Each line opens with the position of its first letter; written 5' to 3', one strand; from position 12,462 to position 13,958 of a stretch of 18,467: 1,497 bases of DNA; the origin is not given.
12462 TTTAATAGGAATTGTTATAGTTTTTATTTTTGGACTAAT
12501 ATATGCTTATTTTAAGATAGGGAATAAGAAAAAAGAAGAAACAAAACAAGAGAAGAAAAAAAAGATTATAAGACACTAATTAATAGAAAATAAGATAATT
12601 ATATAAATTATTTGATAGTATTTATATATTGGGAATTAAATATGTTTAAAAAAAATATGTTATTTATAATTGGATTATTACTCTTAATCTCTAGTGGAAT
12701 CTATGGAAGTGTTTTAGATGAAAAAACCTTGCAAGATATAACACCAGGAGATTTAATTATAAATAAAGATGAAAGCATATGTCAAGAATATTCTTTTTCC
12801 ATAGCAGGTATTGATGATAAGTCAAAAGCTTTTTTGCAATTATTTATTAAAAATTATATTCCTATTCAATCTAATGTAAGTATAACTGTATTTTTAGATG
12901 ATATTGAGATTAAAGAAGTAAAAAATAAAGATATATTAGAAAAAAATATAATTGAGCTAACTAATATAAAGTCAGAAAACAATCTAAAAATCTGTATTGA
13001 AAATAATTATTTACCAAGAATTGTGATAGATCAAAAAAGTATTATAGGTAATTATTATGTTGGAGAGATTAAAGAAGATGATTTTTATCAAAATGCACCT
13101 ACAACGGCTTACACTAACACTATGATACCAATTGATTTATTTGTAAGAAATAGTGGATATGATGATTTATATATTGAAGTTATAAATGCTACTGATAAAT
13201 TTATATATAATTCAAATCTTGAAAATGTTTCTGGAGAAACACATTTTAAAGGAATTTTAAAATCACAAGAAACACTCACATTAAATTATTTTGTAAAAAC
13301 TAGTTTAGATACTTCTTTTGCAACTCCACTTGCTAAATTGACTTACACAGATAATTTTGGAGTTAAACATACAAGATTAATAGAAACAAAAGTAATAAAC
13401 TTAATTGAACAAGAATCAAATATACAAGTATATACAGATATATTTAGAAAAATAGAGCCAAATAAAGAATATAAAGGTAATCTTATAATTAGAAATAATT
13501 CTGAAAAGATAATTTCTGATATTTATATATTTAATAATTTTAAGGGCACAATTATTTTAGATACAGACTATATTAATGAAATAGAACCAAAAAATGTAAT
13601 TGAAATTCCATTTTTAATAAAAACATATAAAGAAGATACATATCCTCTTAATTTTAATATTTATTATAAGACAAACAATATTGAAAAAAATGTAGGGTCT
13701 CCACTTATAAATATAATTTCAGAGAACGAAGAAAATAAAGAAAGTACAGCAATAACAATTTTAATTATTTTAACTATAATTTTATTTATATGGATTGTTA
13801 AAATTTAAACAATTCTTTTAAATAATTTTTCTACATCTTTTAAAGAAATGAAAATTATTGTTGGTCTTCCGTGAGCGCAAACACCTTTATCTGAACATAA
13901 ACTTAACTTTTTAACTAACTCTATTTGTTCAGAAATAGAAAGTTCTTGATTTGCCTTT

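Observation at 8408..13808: Tightly coupled four-gene cluster after elp3: wHTH protein, mini alpha/beta sensor-like protein, giant doubly anchored surface protein, Ig-like surface protein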

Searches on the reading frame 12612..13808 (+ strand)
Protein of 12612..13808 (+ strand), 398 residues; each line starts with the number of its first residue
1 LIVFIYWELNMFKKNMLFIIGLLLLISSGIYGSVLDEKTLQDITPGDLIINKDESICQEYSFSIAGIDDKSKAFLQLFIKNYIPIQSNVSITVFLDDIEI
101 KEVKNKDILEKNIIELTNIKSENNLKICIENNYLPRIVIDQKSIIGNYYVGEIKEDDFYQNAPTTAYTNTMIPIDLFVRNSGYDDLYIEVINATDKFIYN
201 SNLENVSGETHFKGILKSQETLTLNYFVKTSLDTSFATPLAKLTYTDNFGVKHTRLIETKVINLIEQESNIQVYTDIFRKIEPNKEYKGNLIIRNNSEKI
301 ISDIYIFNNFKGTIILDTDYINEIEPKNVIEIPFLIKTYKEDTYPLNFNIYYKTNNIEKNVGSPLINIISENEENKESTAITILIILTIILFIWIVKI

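Call 5: search_protein_families(library=pfam, proteins=[window:12612-13808:+], max_evalue=1)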
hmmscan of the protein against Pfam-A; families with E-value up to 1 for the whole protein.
window:12612-13808:+ (398 aa): 0 families

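Call 6: search_protein_families(library=ncbifam, proteins=[window:12612-13808:+], max_evalue=1)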
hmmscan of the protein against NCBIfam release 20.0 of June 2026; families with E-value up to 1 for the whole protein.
window:12612-13808:+ (398 aa): 0 families

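Call 7: search_protein_families(library=padloc, proteins=[window:12612-13808:+], max_evalue=1)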
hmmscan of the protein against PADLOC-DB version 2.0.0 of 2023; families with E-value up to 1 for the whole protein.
window:12612-13808:+ (398 aa): 0 families

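Call 51: find_homologous_proteins(query=window:12642-13805:+, max_evalue=0.001)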
Query window:12642-13805:+ (388 aa): 17 proteins with E <= 0.001 among 5629 candidates.
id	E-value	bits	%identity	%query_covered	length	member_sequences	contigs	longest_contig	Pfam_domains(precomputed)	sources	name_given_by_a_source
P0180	2.9e-242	821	100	100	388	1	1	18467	-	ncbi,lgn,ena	-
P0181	1.3e-141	490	61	95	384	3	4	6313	-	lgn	-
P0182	1.7e-135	470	60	100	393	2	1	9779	-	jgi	jgi:hypothetical protein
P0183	1.8e-131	457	56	100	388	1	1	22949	-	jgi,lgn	-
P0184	7.4e-129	448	56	100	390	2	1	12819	-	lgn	-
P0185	2.0e-126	440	54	95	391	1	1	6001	-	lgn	-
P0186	3.4e-116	407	54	99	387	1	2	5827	-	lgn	-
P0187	3.3e-113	397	53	95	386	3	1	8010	-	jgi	jgi:hypothetical protein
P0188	1.8e-109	385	51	95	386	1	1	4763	-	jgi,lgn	jgi:hypothetical protein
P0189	3.8e-108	380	50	100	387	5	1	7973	-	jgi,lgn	-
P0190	7.1e-108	379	50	100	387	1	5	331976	-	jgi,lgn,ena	jgi:hypothetical protein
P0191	2.8e-106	374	50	96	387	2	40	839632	-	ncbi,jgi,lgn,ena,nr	ncbi:hypothetical protein GW835_04170 [archaeon]|nr:hypothetical protein [archaeon] NCP79735.1 hypot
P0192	1.7e-102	362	61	70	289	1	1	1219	-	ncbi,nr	ncbi:hypothetical protein EOM09_07735, partial [bacterium]|nr:hypothetical protein [bacterium]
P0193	5.9e-91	324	60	68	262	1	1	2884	-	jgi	jgi:hypothetical protein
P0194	8.6e-79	284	42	95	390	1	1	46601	-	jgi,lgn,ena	-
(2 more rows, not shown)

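Call 61: predict_structure(alignment_id=A5)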
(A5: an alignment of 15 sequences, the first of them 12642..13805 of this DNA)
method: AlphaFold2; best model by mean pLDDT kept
length: 388 residues; sequences in the alignment: 15
mean_pLDDT: 85.6   pTM: 0.60
mean pLDDT of the five models: 85.6, 85.4, 85.0, 84.4, 84.3
residues with pLDDT >= 90: 186; 70-90: 156; 50-70: 38; < 50: 8
segments of 3 or more residues with pLDDT < 50: 17-22
pLDDT, mean of each block of 10 residues (from residue 1): 62 53 78 88 94 88 93 90 95 93 91 93 92 92 91 82 90 92 69 73 91 87 78 89 89 76 89 92 90 92 91 92 94 88 85 86 66 84 79
secondary structure, 60 per line:
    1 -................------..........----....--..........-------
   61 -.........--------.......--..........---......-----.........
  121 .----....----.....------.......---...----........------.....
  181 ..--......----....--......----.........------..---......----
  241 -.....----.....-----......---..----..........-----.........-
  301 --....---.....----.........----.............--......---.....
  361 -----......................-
elements in order: H2-17 E24-29 H30-33 E38-41 E44-53 E62-70 E79-85 E88-94 E101-106 E112-121 E126-129 E134-138 E148-151 E155-157 E162-169 E176-182 H185-190 E195-198 E201-206 E211-219 E231-236 E242-246 E251-255 E261-266 E276-285 E291-299 E303-306 E310-314 E319-327 E332-344 E347-352 E356-360 H366-387

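Call 63: fold_search(model_id=the predicted structure, library=pdb)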
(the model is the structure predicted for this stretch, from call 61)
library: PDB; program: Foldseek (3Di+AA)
matches with E <= 10: 1943; with E <= 0.001: 396
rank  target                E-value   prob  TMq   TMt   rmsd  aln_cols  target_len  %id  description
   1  7som_D                5.5e-10  1.00  0.20  0.07  19.0       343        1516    8  Ciliary C2 central pair apparatus isolated from Chlamydomonas reinhardtii (released 2022-04-13)
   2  7sqc_O0               9.0e-10  1.00  0.21  0.09  19.9       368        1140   10  Ciliary C1 central pair apparatus isolated from Chlamydomonas reinhardtii (released 2022-04-13)
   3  9ijj_h                3.1e-09  1.00  0.22  0.08  19.9       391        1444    8  In situ structure of the central apparatus in mouse sperm axoneme. (released 2025-06-04)
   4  7sqc_F0               3.8e-09  1.00  0.22  0.26  22.2       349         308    8  Ciliary C1 central pair apparatus isolated from Chlamydomonas reinhardtii (released 2022-04-13)
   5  9ijj_C                5.7e-09  1.00  0.24  0.11  25.2       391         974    8  In situ structure of the central apparatus in mouse sperm axoneme. (released 2025-06-04)
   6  9ijj_E                2.2e-08  1.00  0.20  0.17  22.0       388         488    7  In situ structure of the central apparatus in mouse sperm axoneme. (released 2025-06-04)
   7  1l9m_B                3.1e-08  1.00  0.23  0.14  16.4       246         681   11  Three-dimensional structure of the human transglutaminase 3 enzyme: binding of calcium ions change structure for activ (released 2002-05-29)
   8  8cs9_X                3.3e-08  1.00  0.21  0.13  17.9       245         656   10  Composite reconstruction of Class 1 of the erythrocyte ankyrin-1 complex (released 2022-07-20)
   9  7uzs                  4.4e-08  1.00  0.21  0.13  17.7       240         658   11  Protein 4.2 (local refinement from consensus reconstruction of ankyrin complex classes) (released 2022-07-20)
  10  9fh8_H                5.1e-08  1.00  0.19  0.25  15.6       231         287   10  Crystal structure of the SPD-2 domain of Apis dorsata CEP192 (released 2025-03-26)
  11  8csw                  5.7e-08  1.00  0.18  0.12  17.6       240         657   10  Local refinement of protein 4.2 in Class 2 of erythrocyte ankyrin-1 complex (released 2022-07-20)
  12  7sqc_F1               6.9e-08  1.00  0.21  0.18  21.7       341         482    8  Ciliary C1 central pair apparatus isolated from Chlamydomonas reinhardtii (released 2022-04-13)
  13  8oxw_A                7.3e-08  1.00  0.23  0.14  16.3       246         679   11  Transglutaminase 3 in complex with DH patient-derived Fab DH63-B02 (released 2023-10-18)
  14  9fh8_A                7.3e-08  1.00  0.19  0.25  16.5       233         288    9  Crystal structure of the SPD-2 domain of Apis dorsata CEP192 (released 2025-03-26)
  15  7sqc_T3               7.3e-08  1.00  0.22  0.26  21.5       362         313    7  Ciliary C1 central pair apparatus isolated from Chlamydomonas reinhardtii (released 2022-04-13)
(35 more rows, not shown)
